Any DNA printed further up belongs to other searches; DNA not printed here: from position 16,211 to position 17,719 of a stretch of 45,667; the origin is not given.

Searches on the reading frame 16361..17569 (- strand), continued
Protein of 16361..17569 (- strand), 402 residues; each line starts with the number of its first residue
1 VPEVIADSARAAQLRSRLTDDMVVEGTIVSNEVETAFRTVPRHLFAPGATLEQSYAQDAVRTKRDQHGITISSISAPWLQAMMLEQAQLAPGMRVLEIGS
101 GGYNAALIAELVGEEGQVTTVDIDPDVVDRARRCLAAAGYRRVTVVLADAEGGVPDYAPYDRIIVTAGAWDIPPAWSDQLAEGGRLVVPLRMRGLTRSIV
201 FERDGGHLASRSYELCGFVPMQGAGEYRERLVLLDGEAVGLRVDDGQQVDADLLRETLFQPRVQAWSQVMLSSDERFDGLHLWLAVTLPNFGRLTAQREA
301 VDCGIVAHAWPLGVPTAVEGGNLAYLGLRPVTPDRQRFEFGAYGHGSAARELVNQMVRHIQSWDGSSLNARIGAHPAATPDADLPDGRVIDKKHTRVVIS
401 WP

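Call 48: search_solved_structures(query=A2, max_evalue=1e-8, show_alignments=5)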
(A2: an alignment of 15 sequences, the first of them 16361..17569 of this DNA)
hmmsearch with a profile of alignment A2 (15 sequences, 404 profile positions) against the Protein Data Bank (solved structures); distinct sequences matched with E-value up to 1e-8: 10.
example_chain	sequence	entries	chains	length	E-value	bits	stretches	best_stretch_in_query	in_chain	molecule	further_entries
2yxe_A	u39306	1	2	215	1.1e-39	139.7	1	15-226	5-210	Protein-L-isoaspartate O-methyltransferase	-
1dl5_A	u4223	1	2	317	1.2e-36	129.7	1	31-211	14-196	PROTEIN-L-ISOASPARTATE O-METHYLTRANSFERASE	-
1jg1_A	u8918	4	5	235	1.4e-36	129.5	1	19-225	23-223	protein-L-isoaspartate O-methyltransferase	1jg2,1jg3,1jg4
4o29_A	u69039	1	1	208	1.7e-35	125.9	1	15-223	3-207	Protein-L-isoaspartate O-methyltransferase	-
4l7v_A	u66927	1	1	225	4.2e-26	95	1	17-223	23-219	Protein-L-isoaspartate O-methyltransferase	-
3lbf_A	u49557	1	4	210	1.5e-22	83.3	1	18-194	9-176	Protein-L-isoaspartate O-methyltransferase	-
1vbf_A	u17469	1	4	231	1.2e-20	77.1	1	29-193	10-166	231aa long hypothetical protein-L-isoaspartate O-methyltransferase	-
1r18_A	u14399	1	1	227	3.4e-18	68.9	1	17-192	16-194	Protein-L-isoaspartate(D-aspartate)-O-methyltransferase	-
1i1n_A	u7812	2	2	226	1.2e-17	67.1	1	74-192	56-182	PROTEIN-L-ISOASPARTATE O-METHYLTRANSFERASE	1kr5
8qby_t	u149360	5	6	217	2.4e-17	66.1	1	14-193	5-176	Protein-L-isoaspartate O-methyltransferase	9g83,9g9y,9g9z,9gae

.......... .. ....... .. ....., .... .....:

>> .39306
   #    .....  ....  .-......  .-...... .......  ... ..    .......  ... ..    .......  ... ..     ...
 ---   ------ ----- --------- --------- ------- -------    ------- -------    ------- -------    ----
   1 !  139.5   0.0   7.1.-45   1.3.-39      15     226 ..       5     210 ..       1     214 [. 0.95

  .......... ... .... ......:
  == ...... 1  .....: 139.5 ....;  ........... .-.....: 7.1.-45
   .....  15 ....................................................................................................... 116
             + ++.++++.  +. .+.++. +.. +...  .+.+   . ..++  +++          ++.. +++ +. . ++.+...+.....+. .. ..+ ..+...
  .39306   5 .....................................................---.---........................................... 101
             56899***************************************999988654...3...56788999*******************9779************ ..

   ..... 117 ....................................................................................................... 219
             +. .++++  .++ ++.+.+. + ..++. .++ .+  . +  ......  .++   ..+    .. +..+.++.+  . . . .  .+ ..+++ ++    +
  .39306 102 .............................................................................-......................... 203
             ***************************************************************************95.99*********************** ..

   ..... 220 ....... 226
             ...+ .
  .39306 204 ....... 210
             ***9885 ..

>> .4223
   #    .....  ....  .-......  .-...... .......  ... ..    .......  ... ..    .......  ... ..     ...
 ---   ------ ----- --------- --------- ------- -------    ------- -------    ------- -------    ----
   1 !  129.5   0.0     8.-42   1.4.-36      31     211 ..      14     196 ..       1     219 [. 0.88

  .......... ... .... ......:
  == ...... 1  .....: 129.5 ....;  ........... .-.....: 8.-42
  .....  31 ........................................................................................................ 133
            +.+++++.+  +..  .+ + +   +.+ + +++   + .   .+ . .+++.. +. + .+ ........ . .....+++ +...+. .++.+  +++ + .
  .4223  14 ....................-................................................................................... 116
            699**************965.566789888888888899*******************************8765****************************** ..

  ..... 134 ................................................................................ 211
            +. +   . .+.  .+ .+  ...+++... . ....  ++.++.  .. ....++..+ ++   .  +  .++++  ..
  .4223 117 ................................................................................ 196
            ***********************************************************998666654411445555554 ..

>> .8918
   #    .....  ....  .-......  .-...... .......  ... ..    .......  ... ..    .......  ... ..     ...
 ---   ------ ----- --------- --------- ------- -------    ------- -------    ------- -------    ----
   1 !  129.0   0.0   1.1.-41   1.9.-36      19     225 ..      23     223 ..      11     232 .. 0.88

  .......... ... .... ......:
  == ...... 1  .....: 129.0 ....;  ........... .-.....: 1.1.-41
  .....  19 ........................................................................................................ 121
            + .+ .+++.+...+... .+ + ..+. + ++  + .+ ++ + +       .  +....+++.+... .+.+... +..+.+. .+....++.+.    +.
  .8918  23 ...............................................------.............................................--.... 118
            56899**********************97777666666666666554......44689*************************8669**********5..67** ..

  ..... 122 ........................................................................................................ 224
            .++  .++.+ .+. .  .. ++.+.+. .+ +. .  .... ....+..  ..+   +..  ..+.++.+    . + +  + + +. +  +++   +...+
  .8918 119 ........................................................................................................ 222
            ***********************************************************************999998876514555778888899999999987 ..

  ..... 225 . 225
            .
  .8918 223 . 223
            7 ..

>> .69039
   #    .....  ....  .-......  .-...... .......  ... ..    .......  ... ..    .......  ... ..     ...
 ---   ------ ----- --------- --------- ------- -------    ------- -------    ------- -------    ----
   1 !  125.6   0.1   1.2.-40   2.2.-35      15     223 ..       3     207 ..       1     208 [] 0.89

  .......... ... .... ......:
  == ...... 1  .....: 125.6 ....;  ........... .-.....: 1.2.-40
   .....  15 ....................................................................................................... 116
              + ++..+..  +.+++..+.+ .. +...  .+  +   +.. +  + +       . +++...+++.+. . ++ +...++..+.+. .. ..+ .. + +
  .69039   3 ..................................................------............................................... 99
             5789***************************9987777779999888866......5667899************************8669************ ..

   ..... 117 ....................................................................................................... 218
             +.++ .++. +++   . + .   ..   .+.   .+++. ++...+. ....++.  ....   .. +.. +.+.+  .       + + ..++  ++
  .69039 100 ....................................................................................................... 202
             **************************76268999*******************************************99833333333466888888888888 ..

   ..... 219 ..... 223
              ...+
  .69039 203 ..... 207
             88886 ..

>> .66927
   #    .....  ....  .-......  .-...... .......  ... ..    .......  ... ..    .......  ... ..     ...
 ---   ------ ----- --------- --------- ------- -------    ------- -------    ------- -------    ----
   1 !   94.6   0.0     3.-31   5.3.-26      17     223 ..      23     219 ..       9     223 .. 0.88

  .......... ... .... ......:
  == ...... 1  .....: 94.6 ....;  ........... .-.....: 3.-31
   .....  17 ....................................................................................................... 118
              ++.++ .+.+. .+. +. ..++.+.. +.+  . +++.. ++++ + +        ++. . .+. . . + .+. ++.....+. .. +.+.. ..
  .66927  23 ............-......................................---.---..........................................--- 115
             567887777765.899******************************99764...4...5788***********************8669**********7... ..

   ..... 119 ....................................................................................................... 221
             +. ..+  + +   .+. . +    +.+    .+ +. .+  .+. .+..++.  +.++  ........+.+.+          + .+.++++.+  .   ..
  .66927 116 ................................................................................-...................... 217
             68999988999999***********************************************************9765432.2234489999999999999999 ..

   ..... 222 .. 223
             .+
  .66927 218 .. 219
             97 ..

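Call 60: find_related_loci(query=A2, collection=metagenome_contigs, flank=10000)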
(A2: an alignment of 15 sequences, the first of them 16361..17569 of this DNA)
Query A2 (402 aa) in metagenome_contigs; peptide patterns used: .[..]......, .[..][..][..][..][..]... (x = any residue, [..] = any of these).
600 stretches matched a pattern (row limit reached: there are more); 357 encode a relative of the query (tblastn E <= 1e-3); the best 80 are kept; 80 distinct loci.
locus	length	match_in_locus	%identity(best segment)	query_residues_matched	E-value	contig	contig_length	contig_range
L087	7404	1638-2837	77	3-402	0e+0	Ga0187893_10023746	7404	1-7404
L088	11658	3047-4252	69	7-402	2e-177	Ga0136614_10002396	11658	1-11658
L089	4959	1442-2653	67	3-402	6e-174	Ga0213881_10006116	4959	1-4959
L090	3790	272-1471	66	7-402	3e-173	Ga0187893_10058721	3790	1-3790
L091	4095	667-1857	64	7-401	4e-170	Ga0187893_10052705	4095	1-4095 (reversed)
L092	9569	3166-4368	62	7-402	3e-155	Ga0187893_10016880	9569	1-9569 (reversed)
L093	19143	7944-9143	63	3-402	9e-155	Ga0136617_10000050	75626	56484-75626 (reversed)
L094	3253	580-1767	60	7-402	2e-160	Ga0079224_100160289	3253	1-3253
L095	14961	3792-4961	61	14-402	3e-153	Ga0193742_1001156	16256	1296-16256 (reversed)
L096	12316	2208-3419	62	3-402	2e-153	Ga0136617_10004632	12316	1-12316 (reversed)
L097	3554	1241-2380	64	26-401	3e-158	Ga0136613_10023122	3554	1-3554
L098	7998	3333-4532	64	8-402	3e-152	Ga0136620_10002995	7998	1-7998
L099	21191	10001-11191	63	11-402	3e-149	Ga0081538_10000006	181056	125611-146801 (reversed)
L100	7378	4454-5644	63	11-402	3e-149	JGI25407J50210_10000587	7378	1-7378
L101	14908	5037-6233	60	9-402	5e-146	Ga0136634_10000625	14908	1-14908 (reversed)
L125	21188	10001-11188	52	14-402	4e-122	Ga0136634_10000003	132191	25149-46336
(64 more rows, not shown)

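Call 66: search_protein_families(library=pfam, proteins=[L125:7035-8525:+, L125:850-3717:-, L125:8605-8979:+, L125:3638-3988:-, L125:6407-6805:-, L125:16818-17669:+, L125:17599-20454:+, L125:20519-21133:-], max_evalue=0.001)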
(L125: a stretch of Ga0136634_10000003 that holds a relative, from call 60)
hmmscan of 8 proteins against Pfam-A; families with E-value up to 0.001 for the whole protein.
L125:7035-8525:+ (496 aa): 4 families
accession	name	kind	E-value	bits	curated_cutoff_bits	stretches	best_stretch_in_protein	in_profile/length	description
PF01381.28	HTH_3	-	2.4e-12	47.1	23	1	108-163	1-55/55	Helix-turn-helix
PF13560.12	HTH_31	-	6.7e-09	36.4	27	1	108-162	6-60/64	Helix-turn-helix domain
PF13443.12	HTH_26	-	3.4e-08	34.1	22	1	110-164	4-58/63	Cro/C1-type HTH DNA-binding domain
PF12844.13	HTH_19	-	0.0005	20.4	30.2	0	107-165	3-60/64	Helix-turn-helix domain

L125:850-3717:- (955 aa): 2 families
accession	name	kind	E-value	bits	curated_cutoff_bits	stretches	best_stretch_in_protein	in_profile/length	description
PF02769.27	AIRS_C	-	4.8e-31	108.5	23.1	1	771-934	1-149/156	AIR synthase related protein, C-terminal domain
PF00586.29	AIRS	-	8.1e-25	87.9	24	1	654-759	14-112/112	AIR synthase related protein, N-terminal domain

L125:8605-8979:+ (124 aa): 0 families

L125:3638-3988:- (116 aa): 0 families

L125:6407-6805:- (132 aa): 0 families

L125:16818-17669:+ (283 aa): 1 family
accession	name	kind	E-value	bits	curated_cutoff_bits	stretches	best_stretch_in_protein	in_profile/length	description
PF01636.29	APH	-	4.1e-05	23.9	23.2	1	126-218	110-212/239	Phosphotransferase enzyme family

L125:17599-20454:+ (951 aa): 0 families

L125:20519-21133:- (204 aa): 4 families
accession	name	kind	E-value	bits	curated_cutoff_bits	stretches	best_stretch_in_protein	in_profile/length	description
PF13507.12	GATase_5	-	9.5e-31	107.3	27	1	14-183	40-234/260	CobB/CobQ-like glutamine amidotransferase domain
PF07685.20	GATase_3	-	2e-08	34.5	27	1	2-73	20-90/196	CobB/CobQ-like glutamine amidotransferase domain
PF00117.34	GATase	-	1.6e-05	25.1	22.8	1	18-74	40-88/190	Glutamine amidotransferase class-I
PF01965.30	DJ-1_PfpI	-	1.8e-05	25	26.6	1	21-79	62-115/165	DJ-1/PfpI family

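Call 72: find_encoding_contigs(protein=P0121, flank=1000, max_places=3)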
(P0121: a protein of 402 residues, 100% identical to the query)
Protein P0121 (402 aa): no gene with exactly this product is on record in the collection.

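Call 79: predict_structure(alignment_id=A2)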
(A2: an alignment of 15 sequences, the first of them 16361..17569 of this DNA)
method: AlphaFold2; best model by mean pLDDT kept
length: 402 residues; sequences in the alignment: 15
mean_pLDDT: 88.4   pTM: 0.86
mean pLDDT of the five models: 88.4, 87.1, 86.6, 85.9, 83.0
residues with pLDDT >= 90: 261; 70-90: 112; 50-70: 18; < 50: 11
segments of 3 or more residues with pLDDT < 50: 1-4, 220-226
pLDDT, mean of each block of 10 residues (from residue 1): 62 96 94 97 88 86 64 79 95 93 94 97 90 95 94 95 85 93 93 83 92 71 50 89 86 93 95 87 90 90 89 88 95 93 96 97 82 95 93 92 82
secondary structure, 60 per line:
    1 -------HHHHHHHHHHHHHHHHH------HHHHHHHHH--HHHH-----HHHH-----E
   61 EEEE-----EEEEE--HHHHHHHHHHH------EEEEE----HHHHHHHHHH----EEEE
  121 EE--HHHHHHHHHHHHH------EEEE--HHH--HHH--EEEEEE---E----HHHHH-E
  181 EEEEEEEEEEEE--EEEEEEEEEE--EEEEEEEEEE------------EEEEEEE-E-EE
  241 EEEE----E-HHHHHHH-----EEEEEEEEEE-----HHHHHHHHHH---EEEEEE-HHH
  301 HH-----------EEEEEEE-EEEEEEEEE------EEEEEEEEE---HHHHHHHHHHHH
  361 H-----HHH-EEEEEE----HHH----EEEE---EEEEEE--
elements in order: H8-24 H31-39 H42-45 H51-54 E60-64 E70-74 H77-87 E94-98 H103-112 E117-122 H125-137 E144-147 E160-165 H174-178 E180-192 E195-204 E207-216 E229-235 E239-244 H251-257 E263-272 H278-287 E291-296 H298-302 E314-320 E322-330 E337-345 H349-361 E371-376 E388-391 E395-400

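Call 83: fold_search(model_id=the predicted structure, library=pdb)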
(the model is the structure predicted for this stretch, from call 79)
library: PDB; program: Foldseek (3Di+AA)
matches with E <= 10: 1982; with E <= 0.001: 848
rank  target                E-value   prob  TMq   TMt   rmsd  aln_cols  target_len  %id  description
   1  1dl5_B                3.5e-20  1.00  0.50  0.63  10.8       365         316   22  PROTEIN-L-ISOASPARTATE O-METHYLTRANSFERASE (released 2000-12-08)
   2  1dl5_A                4.4e-20  1.00  0.49  0.62  11.0       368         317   22  PROTEIN-L-ISOASPARTATE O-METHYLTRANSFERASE (released 2000-12-08)
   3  2yxe_B                1.5e-19  1.00  0.48  0.87   2.3       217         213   35  Crystal structure of L-isoaspartyl protein carboxyl methyltranferase (released 2007-10-30)
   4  2yxe_A                2.2e-19  1.00  0.47  0.86   2.3       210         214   35  Crystal structure of L-isoaspartyl protein carboxyl methyltranferase (released 2007-10-30)
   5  1jg1                  1.6e-18  1.00  0.47  0.85   3.1       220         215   36  Crystal Structure of L-isoaspartyl (D-aspartyl) O-methyltransferase with S-ADENOSYL-L-HOMOCYSTEINE (released 2001-11-16)
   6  4o29                  6.4e-17  1.00  0.46  0.87   2.3       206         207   32  PROTEIN-L-ISOASPARTATE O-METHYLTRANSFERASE from Pyrobaculum aerophilum in COMPLEX WITH S-ADENOSYL-L-HOMOCYSTEINE (released 2014-01-15)
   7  3lbf_A                1.5e-15  1.00  0.47  0.88   2.6       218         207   32  Crystal structure of Protein L-isoaspartyl methyltransferase from Escherichia coli (released 2010-09-08)
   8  8qby_t                3.7e-15  1.00  0.46  0.83   2.1       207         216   27  Respiratory complex I from Paracoccus denitrificans in MSP2N2 nanodiscs (released 2024-09-11)
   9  1i1n                  7.0e-15  1.00  0.45  0.77   3.0       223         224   28  HUMAN PROTEIN L-ISOASPARTATE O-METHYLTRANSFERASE WITH S-ADENOSYL HOMOCYSTEINE (released 2002-03-13)
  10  1r18                  2.2e-14  1.00  0.42  0.73   3.9       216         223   26  Drosophila protein isoaspartyl methyltransferase with S-adenosyl-L-homocysteine (released 2003-12-09)
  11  1kr5                  3.5e-14  1.00  0.43  0.76   3.7       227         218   28  Crystal structure of human L-isoaspartyl methyltransferase (released 2002-02-08)
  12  3lbf_D                3.7e-14  1.00  0.44  0.87   2.6       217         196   31  Crystal structure of Protein L-isoaspartyl methyltransferase from Escherichia coli (released 2010-09-08)
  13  1vbf_A                2.7e-13  1.00  0.43  0.75   2.5       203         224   28  Crystal structure of protein L-isoaspartate O-methyltransferase homologue from Sulfolobus tokodaii (released 2004-08-10)
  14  2pbf_A                3.9e-13  1.00  0.44  0.79   3.1       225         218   21  Crystal structure of a putative protein-L-isoaspartate O-methyltransferase beta-aspartate methyltransferase (PCMT) fro (released 2007-04-10)
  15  1vbf_B                4.1e-13  1.00  0.42  0.73   2.2       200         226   28  Crystal structure of protein L-isoaspartate O-methyltransferase homologue from Sulfolobus tokodaii (released 2004-08-10)
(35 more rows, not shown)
